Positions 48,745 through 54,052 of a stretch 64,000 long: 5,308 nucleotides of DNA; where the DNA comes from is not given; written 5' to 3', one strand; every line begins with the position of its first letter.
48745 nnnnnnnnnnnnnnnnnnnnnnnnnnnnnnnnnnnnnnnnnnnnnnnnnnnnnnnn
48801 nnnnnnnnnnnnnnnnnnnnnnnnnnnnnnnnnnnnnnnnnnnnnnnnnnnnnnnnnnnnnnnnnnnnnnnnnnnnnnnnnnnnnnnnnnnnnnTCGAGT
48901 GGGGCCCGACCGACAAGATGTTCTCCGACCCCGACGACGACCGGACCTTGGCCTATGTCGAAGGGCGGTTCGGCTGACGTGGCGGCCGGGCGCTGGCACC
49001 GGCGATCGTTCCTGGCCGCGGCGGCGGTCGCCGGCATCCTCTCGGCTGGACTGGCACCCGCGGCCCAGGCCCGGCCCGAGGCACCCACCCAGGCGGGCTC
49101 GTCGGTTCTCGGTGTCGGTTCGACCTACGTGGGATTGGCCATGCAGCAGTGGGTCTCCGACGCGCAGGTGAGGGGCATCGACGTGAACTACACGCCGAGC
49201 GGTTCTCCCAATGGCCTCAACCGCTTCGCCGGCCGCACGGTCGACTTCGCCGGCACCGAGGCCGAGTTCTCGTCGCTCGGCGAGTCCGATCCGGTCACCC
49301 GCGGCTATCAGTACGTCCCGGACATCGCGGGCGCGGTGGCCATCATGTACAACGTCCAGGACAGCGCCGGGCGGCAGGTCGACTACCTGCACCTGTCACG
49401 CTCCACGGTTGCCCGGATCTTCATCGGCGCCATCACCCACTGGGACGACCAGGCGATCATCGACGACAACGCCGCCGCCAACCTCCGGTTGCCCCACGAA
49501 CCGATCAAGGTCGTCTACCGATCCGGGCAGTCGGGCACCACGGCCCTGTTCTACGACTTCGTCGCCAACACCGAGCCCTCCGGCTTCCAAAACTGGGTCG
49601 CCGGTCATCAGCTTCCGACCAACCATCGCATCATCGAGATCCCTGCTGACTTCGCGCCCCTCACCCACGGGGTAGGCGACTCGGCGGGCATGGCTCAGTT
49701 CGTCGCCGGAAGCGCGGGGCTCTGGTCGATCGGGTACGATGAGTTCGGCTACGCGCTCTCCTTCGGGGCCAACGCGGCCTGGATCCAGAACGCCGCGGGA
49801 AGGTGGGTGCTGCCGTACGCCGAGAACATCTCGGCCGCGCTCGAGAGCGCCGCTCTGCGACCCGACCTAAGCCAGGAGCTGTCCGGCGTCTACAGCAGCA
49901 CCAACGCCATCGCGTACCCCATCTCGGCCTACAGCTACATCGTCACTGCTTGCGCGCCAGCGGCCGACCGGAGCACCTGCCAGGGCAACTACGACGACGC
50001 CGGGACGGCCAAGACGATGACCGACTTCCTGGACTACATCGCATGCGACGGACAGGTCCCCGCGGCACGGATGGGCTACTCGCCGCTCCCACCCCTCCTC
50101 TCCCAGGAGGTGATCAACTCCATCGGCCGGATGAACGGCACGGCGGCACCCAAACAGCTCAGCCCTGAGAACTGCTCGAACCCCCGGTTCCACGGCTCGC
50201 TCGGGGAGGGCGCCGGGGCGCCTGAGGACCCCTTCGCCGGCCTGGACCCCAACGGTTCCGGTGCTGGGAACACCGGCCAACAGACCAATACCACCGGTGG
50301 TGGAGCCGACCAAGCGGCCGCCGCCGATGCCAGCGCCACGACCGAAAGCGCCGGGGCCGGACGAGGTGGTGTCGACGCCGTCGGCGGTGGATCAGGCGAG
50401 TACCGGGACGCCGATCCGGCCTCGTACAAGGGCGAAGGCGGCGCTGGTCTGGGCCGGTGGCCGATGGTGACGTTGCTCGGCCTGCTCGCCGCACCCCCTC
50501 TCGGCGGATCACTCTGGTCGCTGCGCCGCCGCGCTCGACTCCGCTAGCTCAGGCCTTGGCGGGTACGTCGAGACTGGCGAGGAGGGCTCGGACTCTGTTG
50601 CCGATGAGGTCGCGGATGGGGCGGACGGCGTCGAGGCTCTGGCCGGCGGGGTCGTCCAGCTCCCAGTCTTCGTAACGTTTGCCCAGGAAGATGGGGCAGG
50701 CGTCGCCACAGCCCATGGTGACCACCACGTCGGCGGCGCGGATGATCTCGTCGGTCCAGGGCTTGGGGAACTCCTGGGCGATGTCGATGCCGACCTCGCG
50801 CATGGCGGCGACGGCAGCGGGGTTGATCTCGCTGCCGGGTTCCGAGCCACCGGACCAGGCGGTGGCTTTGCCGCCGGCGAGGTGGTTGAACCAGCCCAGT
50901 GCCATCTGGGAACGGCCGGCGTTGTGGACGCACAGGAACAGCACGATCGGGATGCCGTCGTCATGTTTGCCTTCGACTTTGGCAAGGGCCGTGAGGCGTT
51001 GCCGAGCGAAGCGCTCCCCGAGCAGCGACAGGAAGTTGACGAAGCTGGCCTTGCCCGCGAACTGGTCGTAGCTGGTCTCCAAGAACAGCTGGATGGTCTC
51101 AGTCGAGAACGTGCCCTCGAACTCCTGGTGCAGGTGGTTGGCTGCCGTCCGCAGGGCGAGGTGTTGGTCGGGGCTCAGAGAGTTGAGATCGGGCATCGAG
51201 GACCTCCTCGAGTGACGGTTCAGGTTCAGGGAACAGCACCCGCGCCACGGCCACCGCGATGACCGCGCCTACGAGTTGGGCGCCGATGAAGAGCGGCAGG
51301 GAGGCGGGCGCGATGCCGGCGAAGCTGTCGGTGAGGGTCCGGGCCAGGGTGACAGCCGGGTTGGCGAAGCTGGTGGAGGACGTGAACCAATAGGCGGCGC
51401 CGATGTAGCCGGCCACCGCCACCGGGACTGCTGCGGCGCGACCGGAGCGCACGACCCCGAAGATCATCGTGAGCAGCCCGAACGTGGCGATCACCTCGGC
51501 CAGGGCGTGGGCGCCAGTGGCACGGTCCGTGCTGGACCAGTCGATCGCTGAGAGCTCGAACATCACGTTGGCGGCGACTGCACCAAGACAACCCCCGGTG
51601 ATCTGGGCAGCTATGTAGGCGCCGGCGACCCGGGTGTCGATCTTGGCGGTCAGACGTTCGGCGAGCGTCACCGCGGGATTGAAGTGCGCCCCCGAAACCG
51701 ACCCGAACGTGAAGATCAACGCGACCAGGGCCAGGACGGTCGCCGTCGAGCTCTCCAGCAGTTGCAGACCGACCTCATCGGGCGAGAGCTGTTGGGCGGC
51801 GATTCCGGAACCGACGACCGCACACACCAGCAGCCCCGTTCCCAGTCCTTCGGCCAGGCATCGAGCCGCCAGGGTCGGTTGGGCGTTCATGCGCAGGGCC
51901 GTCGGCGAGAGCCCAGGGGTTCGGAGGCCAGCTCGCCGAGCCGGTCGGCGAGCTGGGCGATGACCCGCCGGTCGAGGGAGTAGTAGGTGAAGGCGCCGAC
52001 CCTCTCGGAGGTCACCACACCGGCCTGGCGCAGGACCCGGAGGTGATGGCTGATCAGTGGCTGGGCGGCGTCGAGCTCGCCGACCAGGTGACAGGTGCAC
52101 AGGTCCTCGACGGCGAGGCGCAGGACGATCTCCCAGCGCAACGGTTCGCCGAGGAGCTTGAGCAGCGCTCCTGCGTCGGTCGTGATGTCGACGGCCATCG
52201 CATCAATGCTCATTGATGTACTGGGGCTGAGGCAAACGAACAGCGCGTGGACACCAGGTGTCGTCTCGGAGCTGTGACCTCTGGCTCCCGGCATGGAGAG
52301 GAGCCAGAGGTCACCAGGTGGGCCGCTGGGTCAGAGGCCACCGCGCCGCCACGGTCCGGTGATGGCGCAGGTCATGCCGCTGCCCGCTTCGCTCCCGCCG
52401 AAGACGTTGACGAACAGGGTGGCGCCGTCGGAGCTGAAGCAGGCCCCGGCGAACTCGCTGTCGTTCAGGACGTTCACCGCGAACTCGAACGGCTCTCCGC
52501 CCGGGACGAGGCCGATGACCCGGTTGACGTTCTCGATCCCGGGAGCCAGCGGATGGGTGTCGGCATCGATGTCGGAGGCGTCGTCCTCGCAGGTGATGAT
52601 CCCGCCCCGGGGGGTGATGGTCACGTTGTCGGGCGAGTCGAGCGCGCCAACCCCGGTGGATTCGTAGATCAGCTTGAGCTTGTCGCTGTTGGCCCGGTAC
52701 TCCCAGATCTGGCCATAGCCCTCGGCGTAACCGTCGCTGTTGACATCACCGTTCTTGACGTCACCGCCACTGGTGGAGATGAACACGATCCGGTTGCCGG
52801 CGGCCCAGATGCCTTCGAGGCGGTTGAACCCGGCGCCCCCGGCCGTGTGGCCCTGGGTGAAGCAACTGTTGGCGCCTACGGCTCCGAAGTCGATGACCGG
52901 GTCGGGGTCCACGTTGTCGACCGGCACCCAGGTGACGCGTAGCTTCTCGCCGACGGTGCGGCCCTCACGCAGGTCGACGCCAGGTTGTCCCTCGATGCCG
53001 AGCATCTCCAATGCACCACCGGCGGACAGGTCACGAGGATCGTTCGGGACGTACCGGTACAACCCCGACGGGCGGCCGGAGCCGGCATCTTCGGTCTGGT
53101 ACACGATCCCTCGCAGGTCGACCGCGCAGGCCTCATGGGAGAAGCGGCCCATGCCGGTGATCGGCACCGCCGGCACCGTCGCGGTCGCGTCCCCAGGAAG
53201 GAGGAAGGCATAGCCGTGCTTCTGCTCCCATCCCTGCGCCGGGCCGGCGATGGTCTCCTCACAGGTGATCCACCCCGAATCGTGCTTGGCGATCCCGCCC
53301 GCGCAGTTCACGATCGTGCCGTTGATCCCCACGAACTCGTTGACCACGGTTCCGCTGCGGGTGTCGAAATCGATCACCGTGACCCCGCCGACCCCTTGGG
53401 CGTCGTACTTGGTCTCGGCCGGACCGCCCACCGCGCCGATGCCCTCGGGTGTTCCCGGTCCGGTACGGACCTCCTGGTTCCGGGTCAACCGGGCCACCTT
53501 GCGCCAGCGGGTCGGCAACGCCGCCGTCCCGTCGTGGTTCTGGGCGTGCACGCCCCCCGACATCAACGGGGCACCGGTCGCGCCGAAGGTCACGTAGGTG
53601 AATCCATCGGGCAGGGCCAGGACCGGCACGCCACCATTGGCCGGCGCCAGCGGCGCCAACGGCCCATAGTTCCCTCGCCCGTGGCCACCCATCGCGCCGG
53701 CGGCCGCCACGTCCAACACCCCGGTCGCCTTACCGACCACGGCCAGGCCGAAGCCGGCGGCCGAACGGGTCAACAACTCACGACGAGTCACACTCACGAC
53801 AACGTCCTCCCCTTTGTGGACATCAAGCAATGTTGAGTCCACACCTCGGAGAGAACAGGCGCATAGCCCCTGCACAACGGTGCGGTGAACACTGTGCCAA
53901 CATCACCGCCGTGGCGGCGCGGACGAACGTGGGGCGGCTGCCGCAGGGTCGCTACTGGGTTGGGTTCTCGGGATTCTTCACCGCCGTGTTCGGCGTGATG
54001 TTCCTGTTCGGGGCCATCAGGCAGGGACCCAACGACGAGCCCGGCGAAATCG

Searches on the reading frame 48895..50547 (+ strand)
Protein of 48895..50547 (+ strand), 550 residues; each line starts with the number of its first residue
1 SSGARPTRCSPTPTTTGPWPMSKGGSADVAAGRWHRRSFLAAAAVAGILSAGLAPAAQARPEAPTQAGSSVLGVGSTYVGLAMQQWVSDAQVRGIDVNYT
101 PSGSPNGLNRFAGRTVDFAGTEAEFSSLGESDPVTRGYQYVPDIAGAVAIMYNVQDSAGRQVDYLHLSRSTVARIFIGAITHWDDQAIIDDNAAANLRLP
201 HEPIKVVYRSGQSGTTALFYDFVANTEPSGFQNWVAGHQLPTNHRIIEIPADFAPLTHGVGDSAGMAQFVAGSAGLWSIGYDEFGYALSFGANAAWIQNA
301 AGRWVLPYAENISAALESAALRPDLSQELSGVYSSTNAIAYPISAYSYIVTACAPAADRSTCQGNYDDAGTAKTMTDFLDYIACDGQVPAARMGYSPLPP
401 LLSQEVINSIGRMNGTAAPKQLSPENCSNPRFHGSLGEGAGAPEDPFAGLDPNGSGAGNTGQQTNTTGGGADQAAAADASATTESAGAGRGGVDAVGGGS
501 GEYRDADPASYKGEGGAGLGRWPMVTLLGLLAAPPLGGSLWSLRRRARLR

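Call 25: search_protein_families(library=pfam, proteins=[window:48895-50547:+], max_evalue=0.0001)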
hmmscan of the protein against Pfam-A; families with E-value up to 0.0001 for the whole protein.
window:48895-50547:+ (550 aa): 1 family
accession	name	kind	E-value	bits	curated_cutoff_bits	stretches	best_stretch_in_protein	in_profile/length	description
PF12849.12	PBP_like_2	-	5.9e-27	95.5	27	1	63-385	4-266/267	PBP superfamily domain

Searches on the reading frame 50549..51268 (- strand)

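Call 25: search_protein_families(library=pfam, proteins=[window:50549-51268:-], max_evalue=0.0001)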
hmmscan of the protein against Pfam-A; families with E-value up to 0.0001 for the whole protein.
window:50549-51268:- (239 aa): 2 families
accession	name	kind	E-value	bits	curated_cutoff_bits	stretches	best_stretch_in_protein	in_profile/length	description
PF01451.26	LMWPc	-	1.9e-17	64.3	23.2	1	109-230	1-144/144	Low molecular weight phosphotyrosine protein phosphatase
PF21234.2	Phosphatase-like_N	-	5.1e-13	49.6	27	1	39-96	1-58/58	Protein-tyrosine-phosphatase-like, N-terminal domain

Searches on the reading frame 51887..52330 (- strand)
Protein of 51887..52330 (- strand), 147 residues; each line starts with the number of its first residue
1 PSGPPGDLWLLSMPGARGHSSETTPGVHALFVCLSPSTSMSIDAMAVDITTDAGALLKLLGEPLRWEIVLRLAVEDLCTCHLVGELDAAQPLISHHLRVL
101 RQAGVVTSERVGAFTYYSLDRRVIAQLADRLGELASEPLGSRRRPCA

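Call 25: search_protein_families(library=pfam, proteins=[window:51887-52330:-], max_evalue=0.0001)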
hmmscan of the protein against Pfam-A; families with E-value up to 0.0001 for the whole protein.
window:51887-52330:- (147 aa): 1 family
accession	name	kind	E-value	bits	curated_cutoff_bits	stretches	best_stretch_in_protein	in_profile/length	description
PF01022.26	HTH_5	-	3e-11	43.5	22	1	63-108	2-47/47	Bacterial regulatory protein, arsR family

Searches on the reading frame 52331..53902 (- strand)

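Call 25: search_protein_families(library=pfam, proteins=[window:52331-53902:-], max_evalue=0.0001)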
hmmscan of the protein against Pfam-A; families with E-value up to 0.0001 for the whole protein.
window:52331-53902:- (523 aa): 1 family
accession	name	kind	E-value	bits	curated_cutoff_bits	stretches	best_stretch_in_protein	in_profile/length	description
PF05787.19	PhoX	-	6.7e-51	174.4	24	1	87-500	11-511/515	Alkaline phosphatase PhoX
